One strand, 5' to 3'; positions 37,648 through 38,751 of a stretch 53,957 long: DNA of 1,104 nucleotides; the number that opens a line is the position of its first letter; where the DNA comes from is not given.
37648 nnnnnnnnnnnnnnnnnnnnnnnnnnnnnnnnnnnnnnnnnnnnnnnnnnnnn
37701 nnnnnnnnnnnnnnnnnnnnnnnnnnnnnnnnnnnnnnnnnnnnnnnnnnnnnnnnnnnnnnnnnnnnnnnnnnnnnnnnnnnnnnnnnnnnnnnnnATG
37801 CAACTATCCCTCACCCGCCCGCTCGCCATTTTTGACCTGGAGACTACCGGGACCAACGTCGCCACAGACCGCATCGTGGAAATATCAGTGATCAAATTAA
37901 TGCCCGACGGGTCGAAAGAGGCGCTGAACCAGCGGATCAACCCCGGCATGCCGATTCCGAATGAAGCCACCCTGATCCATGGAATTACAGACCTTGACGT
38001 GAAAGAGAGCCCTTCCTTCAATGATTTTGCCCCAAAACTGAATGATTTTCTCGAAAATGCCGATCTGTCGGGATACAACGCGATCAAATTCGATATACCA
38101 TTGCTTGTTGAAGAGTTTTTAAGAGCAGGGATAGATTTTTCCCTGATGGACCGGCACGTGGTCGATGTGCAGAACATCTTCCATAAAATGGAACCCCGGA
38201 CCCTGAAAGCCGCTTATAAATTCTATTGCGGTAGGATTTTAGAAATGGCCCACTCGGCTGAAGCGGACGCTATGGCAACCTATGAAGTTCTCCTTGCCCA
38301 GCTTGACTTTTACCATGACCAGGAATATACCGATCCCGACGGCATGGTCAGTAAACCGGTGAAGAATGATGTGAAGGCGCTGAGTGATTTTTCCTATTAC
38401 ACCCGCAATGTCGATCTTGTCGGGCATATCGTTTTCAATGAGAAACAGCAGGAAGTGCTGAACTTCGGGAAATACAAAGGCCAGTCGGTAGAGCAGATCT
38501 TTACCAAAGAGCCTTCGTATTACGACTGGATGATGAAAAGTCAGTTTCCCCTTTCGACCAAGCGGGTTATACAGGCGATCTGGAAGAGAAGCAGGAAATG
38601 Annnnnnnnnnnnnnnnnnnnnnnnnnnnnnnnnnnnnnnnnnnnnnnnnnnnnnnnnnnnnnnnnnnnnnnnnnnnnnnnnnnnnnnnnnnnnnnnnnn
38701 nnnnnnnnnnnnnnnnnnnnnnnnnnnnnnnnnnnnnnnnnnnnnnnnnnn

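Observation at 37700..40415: Perfectly complementary heptamer arrays, (GTTTCTT)7 and (GAAACAA)16, bracket the exonuclease-gapN gene pair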

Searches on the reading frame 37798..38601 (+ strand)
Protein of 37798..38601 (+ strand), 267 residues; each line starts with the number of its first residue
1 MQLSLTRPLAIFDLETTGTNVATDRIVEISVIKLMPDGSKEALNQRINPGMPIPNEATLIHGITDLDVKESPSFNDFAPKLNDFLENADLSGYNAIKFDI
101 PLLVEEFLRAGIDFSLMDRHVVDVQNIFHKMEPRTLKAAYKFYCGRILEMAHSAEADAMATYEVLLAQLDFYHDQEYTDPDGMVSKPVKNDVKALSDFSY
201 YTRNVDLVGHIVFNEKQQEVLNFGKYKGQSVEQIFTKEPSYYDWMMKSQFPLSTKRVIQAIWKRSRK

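Call 6: search_protein_families(library=pfam, proteins=[window:37798-38601:+])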
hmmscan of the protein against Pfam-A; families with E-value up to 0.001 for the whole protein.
window:37798-38601:+ (267 aa): 2 families
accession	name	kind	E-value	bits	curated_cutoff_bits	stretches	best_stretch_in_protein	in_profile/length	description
PF00929.31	RNase_T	-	5.4e-22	79.5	24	1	11-165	2-164/164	Exonuclease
PF20600.3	ExoX-like_C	-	1.4e-09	37.6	26.5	1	221-247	1-27/30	Exodeoxyribonuclease X-like C-terminal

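Call 10: find_encoding_contigs(protein=window:37798-38601:+, flank=10000, max_places=10)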
Protein window:37798-38601:+ (267 aa): 1 contig read that carries it; 1 place shown.
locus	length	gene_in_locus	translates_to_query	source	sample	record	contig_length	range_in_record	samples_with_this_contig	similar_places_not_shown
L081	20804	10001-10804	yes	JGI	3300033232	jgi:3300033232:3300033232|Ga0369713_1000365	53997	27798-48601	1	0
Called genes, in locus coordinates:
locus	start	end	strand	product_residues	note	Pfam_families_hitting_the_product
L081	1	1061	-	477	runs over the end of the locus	PF02878:PGM_PMM_I, PF02879:PGM_PMM_II, PF02880:PGM_PMM_III, PF00408:PGM_PMM_IV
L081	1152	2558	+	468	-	-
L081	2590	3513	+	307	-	PF04018:VCA0040-like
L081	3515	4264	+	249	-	PF08501:Shikimate_dh_N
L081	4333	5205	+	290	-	PF00582:Usp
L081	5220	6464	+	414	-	PF01494:FAD_binding_3 (weak), PF03486:HI0933_like (faint), PF07992:Pyr_redox_2 (faint)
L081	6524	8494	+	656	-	PF00535:Glycos_transf_2, PF13641:Glyco_tranf_2_3, PF13632:Glyco_trans_2_3 (weak)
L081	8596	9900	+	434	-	PF00364:Biotin_lipoyl, PF25917:BSH_RND (faint), PF02817:E3_binding, PF00198:2-oxoacid_dh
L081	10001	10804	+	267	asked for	PF00929:RNase_T, PF20600:ExoX-like_C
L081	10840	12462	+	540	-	PF00171:Aldedh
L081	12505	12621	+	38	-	-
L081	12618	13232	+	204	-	PF01557:FAA_hydrolase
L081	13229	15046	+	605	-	-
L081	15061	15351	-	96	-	PF05258:DciA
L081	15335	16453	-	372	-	PF02463:SMC_N, PF13175:AAA_15, PF13476:AAA_23, PF13555:AAA_29 (weak), PF13304:AAA_21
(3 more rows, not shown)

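Call 11: find_related_loci(query=window:37798-38601:+, collection=metagenome_contigs, flank=6000)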
Query window:37798-38601:+ (267 aa) in metagenome_contigs; peptide patterns used: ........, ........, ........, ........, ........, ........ (x = any residue, [..] = any of these).
600 stretches matched a pattern (row limit reached: there are more); 573 encode a relative of the query (tblastn E <= 1e-3); the best 80 are kept; 80 distinct loci.
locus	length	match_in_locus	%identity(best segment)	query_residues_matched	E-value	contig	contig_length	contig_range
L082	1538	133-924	80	1-264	3e-160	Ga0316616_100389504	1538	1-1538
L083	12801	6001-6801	78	1-267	3e-146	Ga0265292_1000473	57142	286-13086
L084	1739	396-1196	78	1-267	6e-158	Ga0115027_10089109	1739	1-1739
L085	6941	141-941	77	1-267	1e-144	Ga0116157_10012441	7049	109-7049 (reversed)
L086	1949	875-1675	77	1-267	1e-154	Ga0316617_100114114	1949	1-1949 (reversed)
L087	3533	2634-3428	66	1-265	4e-124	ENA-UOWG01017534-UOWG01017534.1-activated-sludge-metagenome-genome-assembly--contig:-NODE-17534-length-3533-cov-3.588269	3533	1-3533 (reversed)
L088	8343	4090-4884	66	1-265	3e-118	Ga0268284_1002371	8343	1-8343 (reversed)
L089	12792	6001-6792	67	2-265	4e-118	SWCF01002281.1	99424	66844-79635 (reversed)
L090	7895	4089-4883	65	1-265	6e-118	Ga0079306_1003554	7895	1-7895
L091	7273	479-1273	64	1-265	1e-117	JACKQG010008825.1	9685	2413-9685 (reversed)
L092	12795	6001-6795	65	1-265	2e-116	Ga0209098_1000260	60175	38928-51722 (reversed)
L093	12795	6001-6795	63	1-265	2e-116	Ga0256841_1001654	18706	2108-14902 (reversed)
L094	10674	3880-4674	63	1-265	2e-116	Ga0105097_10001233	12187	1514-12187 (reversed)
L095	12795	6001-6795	65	1-265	2e-116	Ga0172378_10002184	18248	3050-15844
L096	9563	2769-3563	65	1-265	3e-116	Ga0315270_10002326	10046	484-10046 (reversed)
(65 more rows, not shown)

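Call 39: find_homologous_proteins(query=window:37798-38601:+, max_evalue=1e-60)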
Query window:37798-38601:+ (267 aa): 7915 proteins with E <= 1e-60 among 8000 candidates; the best 120 are listed.
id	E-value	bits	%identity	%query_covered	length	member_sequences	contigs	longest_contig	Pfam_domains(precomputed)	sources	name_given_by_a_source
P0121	9.7e-176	600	100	100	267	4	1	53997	PF00929.32,PF20600.4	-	-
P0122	4.0e-143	493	80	99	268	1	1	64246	PF00929.32,PF20600.4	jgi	jgi:DNA polymerase III subunit epsilon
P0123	5.9e-142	489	81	100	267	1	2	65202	PF00929.32,PF13482.13,PF20600.4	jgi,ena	-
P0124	1.4e-141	488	81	100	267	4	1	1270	PF00929.32,PF20600.4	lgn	-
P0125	1.5e-141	488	80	99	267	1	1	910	PF00929.32,PF20600.4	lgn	-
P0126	2.4e-141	487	80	100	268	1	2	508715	PF00929.32,PF20600.4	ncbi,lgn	-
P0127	5.5e-141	486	79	100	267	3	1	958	PF00929.32,PF20600.4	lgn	-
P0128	1.4e-140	485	79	100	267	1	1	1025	PF00929.32,PF20600.4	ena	-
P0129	1.6e-140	485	78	100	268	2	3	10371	PF00929.32,PF20600.4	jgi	jgi:DNA polymerase-3 subunit epsilon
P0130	1.7e-140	485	81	100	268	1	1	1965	PF00929.32,PF20600.4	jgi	jgi:DNA polymerase-3 subunit epsilon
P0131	7.2e-140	483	78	100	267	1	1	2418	PF00929.32,PF20600.4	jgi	jgi:DNA polymerase-3 subunit epsilon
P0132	1.0e-139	482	79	100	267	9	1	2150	PF00929.32,PF20600.4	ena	-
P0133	2.0e-139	481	77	99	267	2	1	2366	PF00929.32,PF20600.4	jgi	jgi:DNA polymerase III subunit epsilon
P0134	2.5e-139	481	78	100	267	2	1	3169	PF00929.32,PF20600.4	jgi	jgi:DNA polymerase III subunit epsilon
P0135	3.3e-139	480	79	100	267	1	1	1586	PF00929.32,PF20600.4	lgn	-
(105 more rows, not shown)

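Call 40: find_encoding_contigs(protein=P0126, flank=10000, max_places=1)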
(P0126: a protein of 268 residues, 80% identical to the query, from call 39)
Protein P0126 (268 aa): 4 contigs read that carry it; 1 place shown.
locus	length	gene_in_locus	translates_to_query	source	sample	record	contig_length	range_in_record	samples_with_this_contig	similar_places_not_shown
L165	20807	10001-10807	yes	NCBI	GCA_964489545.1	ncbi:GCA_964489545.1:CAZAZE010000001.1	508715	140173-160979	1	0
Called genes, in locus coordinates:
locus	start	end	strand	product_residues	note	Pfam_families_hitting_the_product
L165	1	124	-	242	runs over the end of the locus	-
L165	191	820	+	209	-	PF21176:RecR_HhH, PF02132:RecR_ZnF (weak), PF01751:Toprim (weak), PF13662:Toprim_4, PF21175:RecR_C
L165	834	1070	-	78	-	-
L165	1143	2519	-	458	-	PF02878:PGM_PMM_I, PF02879:PGM_PMM_II, PF02880:PGM_PMM_III, PF00408:PGM_PMM_IV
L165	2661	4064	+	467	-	PF00515:TPR_1 (weak), PF13371:TPR_9 (weak), PF13432:TPR_16 (weak), PF14559:TPR_19, PF00515:TPR_1, PF13432:TPR_16, PF14559:TPR_19, PF23914:TPR_CcmH_CycH, +21 more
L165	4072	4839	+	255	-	PF08501:Shikimate_dh_N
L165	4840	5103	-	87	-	PF14242:DUF4342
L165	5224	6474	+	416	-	PF01494:FAD_binding_3 (weak)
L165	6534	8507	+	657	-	PF00535:Glycos_transf_2, PF13641:Glyco_tranf_2_3, PF13632:Glyco_trans_2_3 (weak)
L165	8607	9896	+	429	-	PF00364:Biotin_lipoyl, PF02817:E3_binding, PF00198:2-oxoacid_dh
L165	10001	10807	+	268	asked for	PF00929:RNase_T, PF20600:ExoX-like_C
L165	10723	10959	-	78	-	-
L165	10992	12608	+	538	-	PF00171:Aldedh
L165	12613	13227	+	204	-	PF01557:FAA_hydrolase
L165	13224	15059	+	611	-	-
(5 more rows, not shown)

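Call 41: find_encoding_contigs(protein=P0123, flank=10000, max_places=1)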
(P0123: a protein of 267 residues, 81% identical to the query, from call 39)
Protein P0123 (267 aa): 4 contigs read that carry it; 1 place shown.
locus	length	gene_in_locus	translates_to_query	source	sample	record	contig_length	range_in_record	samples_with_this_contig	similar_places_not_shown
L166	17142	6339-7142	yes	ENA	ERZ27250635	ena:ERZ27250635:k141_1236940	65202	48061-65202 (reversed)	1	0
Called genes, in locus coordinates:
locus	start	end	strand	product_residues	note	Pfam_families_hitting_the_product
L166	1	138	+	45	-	?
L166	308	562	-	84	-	PF14242:DUF4342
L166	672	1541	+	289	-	PF00582:Usp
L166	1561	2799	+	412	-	PF01494:FAD_binding_3 (weak), PF03486:HI0933_like (faint)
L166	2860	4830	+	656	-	PF00535:Glycos_transf_2, PF13641:Glyco_tranf_2_3, PF13632:Glyco_trans_2_3 (weak)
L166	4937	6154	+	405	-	PF00364:Biotin_lipoyl, PF02817:E3_binding, PF00198:2-oxoacid_dh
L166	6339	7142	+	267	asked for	PF00929:RNase_T, PF13482:RNase_H_2 (faint), PF20600:ExoX-like_C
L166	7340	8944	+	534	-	PF00171:Aldedh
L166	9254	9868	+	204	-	PF01557:FAA_hydrolase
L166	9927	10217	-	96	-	PF05258:DciA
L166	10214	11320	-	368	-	PF02463:SMC_N, PF13175:AAA_15, PF13476:AAA_23, PF13304:AAA_21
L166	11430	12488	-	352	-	-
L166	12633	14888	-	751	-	PF00330:Aconitase, PF00694:Aconitase_C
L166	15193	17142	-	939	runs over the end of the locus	PF13620:CarboxypepD_reg (weak), PF20009:GEVED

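Call 42: find_encoding_contigs(protein=P0122, flank=10000, max_places=1)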
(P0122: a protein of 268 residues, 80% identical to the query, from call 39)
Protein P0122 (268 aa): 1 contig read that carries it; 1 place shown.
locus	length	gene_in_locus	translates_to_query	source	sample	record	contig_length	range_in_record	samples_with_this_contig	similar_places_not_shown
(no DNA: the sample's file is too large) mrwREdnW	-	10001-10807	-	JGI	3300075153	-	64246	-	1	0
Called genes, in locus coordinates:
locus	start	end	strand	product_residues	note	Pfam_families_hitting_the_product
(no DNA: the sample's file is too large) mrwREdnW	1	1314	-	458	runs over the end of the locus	PF02878:PGM_PMM_I, PF02879:PGM_PMM_II, PF02880:PGM_PMM_III, PF00408:PGM_PMM_IV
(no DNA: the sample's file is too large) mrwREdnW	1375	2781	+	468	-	-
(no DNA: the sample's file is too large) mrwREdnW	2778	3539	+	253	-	PF08501:Shikimate_dh_N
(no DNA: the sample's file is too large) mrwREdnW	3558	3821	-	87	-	PF14242:DUF4342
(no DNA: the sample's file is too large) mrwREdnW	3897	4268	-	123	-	-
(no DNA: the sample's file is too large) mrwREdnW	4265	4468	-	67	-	-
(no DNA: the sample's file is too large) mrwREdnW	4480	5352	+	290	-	PF00582:Usp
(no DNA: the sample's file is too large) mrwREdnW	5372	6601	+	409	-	PF01494:FAD_binding_3 (faint), PF03486:HI0933_like (faint), PF22578:GGR_cat (faint)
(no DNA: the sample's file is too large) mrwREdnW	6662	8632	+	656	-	PF00535:Glycos_transf_2, PF13641:Glyco_tranf_2_3, PF13632:Glyco_trans_2_3 (faint)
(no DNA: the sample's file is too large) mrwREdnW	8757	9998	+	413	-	PF00364:Biotin_lipoyl, PF02817:E3_binding, PF00198:2-oxoacid_dh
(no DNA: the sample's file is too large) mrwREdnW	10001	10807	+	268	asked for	PF00929:RNase_T, PF20600:ExoX-like_C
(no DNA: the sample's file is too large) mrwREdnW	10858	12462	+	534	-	PF00171:Aldedh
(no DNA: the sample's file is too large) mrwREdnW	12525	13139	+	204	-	PF01557:FAA_hydrolase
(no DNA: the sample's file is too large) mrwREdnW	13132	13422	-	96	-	PF05258:DciA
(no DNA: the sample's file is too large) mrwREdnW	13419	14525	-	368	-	PF02463:SMC_N, PF13175:AAA_15, PF13476:AAA_23, PF13555:AAA_29 (faint), PF13304:AAA_21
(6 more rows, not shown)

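Call 67: search_protein_families(library=ncbifam, proteins=[window:37798-38601:+], max_evalue=0.00001)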
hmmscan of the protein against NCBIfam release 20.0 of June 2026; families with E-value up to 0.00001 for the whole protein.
window:37798-38601:+ (267 aa): 24 families
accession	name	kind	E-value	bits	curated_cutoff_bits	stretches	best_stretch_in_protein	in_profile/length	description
NF005927.0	PRK07942.1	subfamily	3.9e-25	88.9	186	1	7-204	7-212/232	DNA polymerase III subunit epsilon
NF004963.0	PRK06309.1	equivalog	4.4e-23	82.1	245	1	9-132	4-123/232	DNA polymerase III subunit epsilon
NF005906.0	PRK07883.1-4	equivalog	1.3e-19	70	495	1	8-169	7-168/563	DEDD exonuclease domain-containing protein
NF004964.0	PRK06310.1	equivalog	1.4e-19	70.5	236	1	11-130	11-130/250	DNA polymerase III subunit epsilon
NF001688.0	PRK00448.1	equivalog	2.9e-18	64.9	873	1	10-186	426-602/1445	PolC-type DNA polymerase III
TIGR01407.1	dinG_rel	hypoth_equivalog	1.3e-17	63.4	547.7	1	10-167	3-160/889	putative DnaQ family exonuclease/DinG family helicase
TIGR01406.1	dnaQ_proteo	equivalog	1.4e-16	60.8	222.7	1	11-134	4-130/231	DNA polymerase III subunit epsilon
NF005907.0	PRK07883.1-5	equivalog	1.7e-16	59.8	454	1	10-170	31-193/584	DEDD exonuclease domain-containing protein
NF005981.0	PRK08074.1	equivalog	4.5e-16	58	789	1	11-170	7-167/931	ATP-dependent DNA helicase DinG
TIGR01405.1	polC_Gram_pos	equivalog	9.7e-16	56.7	1043.45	1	10-239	192-412/1211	DNA polymerase III subunit alpha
NF004316.1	PRK05711.1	equivalog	1.4e-15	57.6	196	1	11-133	5-130/234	DNA polymerase III subunit epsilon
NF005289.0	PRK06807.1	equivalog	2.1e-15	56.7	335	1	4-137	5-139/313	3'-5' exonuclease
NF005904.0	PRK07883.1-2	equivalog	5.1e-14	51.5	969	1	9-166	32-191/584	DEDD exonuclease domain-containing protein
TIGR00573.1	dnaq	subfamily_domain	2.4e-13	50.1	71.5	1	11-170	11-175/217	exonuclease, DNA polymerase III, epsilon subunit family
NF006601.0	PRK09145.1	equivalog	4.4e-13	49.1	189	1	11-139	33-160/207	3'-5' exonuclease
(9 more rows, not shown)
